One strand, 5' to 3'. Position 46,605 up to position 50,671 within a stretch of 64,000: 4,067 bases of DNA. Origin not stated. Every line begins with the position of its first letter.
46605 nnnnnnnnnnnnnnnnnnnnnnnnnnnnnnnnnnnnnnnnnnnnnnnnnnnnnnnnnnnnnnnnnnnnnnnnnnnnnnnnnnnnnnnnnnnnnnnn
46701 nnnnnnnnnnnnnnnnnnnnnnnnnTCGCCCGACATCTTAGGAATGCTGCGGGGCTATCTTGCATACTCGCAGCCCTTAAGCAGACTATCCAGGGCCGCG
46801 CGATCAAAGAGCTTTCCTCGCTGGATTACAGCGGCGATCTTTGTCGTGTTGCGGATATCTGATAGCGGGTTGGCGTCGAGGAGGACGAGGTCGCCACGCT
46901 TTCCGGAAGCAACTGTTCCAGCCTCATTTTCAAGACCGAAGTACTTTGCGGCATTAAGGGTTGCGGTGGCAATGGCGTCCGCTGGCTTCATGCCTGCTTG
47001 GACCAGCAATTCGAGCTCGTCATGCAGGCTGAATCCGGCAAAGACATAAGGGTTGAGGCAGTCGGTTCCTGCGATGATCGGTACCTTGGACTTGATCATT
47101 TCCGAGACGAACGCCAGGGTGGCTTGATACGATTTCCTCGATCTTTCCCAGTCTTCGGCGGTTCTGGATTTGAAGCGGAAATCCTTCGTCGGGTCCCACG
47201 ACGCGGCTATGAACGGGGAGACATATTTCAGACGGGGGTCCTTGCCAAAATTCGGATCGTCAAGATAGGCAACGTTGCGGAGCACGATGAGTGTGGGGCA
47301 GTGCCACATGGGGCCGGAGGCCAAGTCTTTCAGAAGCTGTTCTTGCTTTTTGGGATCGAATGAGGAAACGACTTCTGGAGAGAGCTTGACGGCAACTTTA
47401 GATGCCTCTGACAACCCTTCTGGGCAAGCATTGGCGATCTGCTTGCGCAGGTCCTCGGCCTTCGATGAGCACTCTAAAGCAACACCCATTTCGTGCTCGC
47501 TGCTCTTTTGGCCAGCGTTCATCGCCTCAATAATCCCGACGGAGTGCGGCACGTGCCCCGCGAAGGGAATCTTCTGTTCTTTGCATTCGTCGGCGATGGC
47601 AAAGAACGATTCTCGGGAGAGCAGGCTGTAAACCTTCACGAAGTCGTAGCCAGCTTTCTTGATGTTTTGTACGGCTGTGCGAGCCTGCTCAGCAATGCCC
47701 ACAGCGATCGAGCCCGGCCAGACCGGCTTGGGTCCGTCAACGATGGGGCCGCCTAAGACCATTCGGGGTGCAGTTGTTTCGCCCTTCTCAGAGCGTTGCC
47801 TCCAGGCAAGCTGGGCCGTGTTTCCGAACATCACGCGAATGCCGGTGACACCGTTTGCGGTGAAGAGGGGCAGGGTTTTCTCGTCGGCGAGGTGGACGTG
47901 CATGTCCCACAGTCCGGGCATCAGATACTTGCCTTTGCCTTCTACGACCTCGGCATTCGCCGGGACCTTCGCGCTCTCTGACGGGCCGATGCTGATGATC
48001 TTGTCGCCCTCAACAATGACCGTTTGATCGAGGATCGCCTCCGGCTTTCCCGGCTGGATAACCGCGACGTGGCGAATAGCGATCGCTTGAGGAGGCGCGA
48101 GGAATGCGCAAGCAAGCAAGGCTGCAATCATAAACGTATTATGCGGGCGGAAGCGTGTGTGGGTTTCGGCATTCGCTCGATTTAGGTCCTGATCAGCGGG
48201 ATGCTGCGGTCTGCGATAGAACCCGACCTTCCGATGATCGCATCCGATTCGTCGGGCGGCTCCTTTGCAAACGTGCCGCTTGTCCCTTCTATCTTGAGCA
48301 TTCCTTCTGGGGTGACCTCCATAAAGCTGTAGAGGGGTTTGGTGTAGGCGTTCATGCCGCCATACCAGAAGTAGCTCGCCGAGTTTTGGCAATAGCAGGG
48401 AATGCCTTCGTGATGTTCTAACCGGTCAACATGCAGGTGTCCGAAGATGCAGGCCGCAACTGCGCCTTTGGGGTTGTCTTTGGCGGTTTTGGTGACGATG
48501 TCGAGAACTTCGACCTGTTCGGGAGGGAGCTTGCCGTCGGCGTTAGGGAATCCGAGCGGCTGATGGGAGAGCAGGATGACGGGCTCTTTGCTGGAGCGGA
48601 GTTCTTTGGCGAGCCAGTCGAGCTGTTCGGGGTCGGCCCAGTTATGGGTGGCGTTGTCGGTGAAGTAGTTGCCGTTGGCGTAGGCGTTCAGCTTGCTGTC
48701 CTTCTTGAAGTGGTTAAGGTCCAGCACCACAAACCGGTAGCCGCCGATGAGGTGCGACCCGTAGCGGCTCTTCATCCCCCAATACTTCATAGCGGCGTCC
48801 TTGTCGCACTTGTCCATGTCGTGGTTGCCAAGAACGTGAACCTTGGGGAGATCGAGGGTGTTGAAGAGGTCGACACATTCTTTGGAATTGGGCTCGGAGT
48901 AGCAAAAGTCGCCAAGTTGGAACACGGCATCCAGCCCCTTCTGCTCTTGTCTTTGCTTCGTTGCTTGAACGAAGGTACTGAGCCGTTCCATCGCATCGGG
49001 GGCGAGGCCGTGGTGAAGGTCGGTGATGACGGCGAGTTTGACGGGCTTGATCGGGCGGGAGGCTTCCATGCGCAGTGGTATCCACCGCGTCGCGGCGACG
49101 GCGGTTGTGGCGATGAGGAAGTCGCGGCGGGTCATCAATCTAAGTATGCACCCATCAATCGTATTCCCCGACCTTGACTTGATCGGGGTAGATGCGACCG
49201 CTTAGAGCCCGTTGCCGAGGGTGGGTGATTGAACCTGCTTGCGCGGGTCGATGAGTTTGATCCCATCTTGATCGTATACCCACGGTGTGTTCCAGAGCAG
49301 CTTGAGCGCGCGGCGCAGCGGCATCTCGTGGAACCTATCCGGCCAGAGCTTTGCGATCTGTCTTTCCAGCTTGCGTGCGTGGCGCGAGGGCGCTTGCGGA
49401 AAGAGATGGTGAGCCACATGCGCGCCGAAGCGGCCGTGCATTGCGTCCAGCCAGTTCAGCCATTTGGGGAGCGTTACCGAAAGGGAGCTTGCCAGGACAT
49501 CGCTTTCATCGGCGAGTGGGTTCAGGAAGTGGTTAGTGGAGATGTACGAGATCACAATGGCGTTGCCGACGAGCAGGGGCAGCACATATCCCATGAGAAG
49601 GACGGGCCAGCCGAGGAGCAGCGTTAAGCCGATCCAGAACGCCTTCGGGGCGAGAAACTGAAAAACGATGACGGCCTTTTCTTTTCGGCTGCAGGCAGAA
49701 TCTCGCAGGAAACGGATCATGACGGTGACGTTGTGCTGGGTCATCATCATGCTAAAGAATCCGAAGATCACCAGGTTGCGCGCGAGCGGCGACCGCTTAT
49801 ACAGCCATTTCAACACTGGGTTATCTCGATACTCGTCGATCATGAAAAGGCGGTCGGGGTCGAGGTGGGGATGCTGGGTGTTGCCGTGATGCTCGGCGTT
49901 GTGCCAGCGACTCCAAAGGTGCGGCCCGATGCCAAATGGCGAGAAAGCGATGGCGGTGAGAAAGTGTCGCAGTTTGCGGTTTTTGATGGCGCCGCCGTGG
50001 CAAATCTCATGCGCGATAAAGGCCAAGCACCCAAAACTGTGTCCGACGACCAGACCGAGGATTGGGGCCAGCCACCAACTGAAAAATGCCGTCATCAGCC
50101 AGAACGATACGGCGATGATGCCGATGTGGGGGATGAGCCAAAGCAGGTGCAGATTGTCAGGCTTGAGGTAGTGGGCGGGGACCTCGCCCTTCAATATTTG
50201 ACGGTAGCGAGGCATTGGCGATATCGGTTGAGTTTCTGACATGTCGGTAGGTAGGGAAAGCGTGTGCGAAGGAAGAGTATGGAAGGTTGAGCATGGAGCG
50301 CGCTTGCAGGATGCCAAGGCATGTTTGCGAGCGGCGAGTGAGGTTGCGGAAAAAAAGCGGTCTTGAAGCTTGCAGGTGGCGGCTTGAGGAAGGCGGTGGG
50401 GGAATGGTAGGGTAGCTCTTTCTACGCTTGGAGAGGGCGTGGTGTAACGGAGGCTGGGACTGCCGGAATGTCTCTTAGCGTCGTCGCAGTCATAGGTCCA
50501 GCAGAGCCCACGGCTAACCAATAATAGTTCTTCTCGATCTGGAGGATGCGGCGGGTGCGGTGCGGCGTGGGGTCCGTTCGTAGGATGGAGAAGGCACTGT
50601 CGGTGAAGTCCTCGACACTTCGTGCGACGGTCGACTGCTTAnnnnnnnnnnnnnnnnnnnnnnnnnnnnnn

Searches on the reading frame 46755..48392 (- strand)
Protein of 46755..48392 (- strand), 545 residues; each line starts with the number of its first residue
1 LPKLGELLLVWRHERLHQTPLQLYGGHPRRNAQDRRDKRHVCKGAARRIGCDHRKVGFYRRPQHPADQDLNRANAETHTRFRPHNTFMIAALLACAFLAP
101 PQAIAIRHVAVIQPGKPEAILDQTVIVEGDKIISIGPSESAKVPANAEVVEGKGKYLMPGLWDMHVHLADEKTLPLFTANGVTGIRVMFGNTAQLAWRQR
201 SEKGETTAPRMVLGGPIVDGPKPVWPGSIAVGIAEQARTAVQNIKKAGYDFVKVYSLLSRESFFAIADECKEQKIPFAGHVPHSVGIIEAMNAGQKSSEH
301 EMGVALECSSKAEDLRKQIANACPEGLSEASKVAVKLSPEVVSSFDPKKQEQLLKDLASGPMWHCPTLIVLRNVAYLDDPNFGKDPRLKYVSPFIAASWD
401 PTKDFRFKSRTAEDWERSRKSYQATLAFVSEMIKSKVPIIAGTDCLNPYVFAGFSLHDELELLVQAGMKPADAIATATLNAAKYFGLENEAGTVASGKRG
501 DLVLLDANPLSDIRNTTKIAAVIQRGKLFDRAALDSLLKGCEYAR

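Call 36: search_protein_families(library=pfam, proteins=[window:46755-48392:-], max_evalue=0.0001)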
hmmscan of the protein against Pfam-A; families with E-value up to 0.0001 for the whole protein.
window:46755-48392:- (545 aa): 2 families
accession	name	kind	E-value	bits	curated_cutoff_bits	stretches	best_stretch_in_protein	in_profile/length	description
PF01979.26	Amidohydro_1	-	2.8e-19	70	25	1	429-528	235-344/345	Amidohydrolase family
PF07969.17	Amidohydro_3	-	2.7e-13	50.7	29.7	1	415-511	350-450/472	Amidohydrolase family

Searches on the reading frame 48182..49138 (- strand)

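Call 36: search_protein_families(library=pfam, proteins=[window:48182-49138:-], max_evalue=0.0001)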
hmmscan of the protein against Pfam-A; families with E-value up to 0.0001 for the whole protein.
window:48182-49138:- (318 aa): 2 families
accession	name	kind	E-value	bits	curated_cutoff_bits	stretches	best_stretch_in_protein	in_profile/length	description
PF00149.33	Metallophos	-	2.7e-17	64.3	21.5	1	34-237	2-190/191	Calcineurin-like phosphoesterase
PF12850.12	Metallophos_2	-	8.3e-06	26.3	27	1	34-246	2-127/154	Calcineurin-like phosphoesterase superfamily domain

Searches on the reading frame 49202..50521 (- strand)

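Call 36: search_protein_families(library=pfam, proteins=[window:49202-50521:-], max_evalue=0.0001)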
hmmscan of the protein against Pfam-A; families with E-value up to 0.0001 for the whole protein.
window:49202-50521:- (439 aa): 1 family
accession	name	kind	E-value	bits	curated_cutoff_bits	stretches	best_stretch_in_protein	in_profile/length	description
PF00487.30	FA_desaturase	-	6.1e-27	95.4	29.7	1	148-396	1-245/253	Fatty acid desaturase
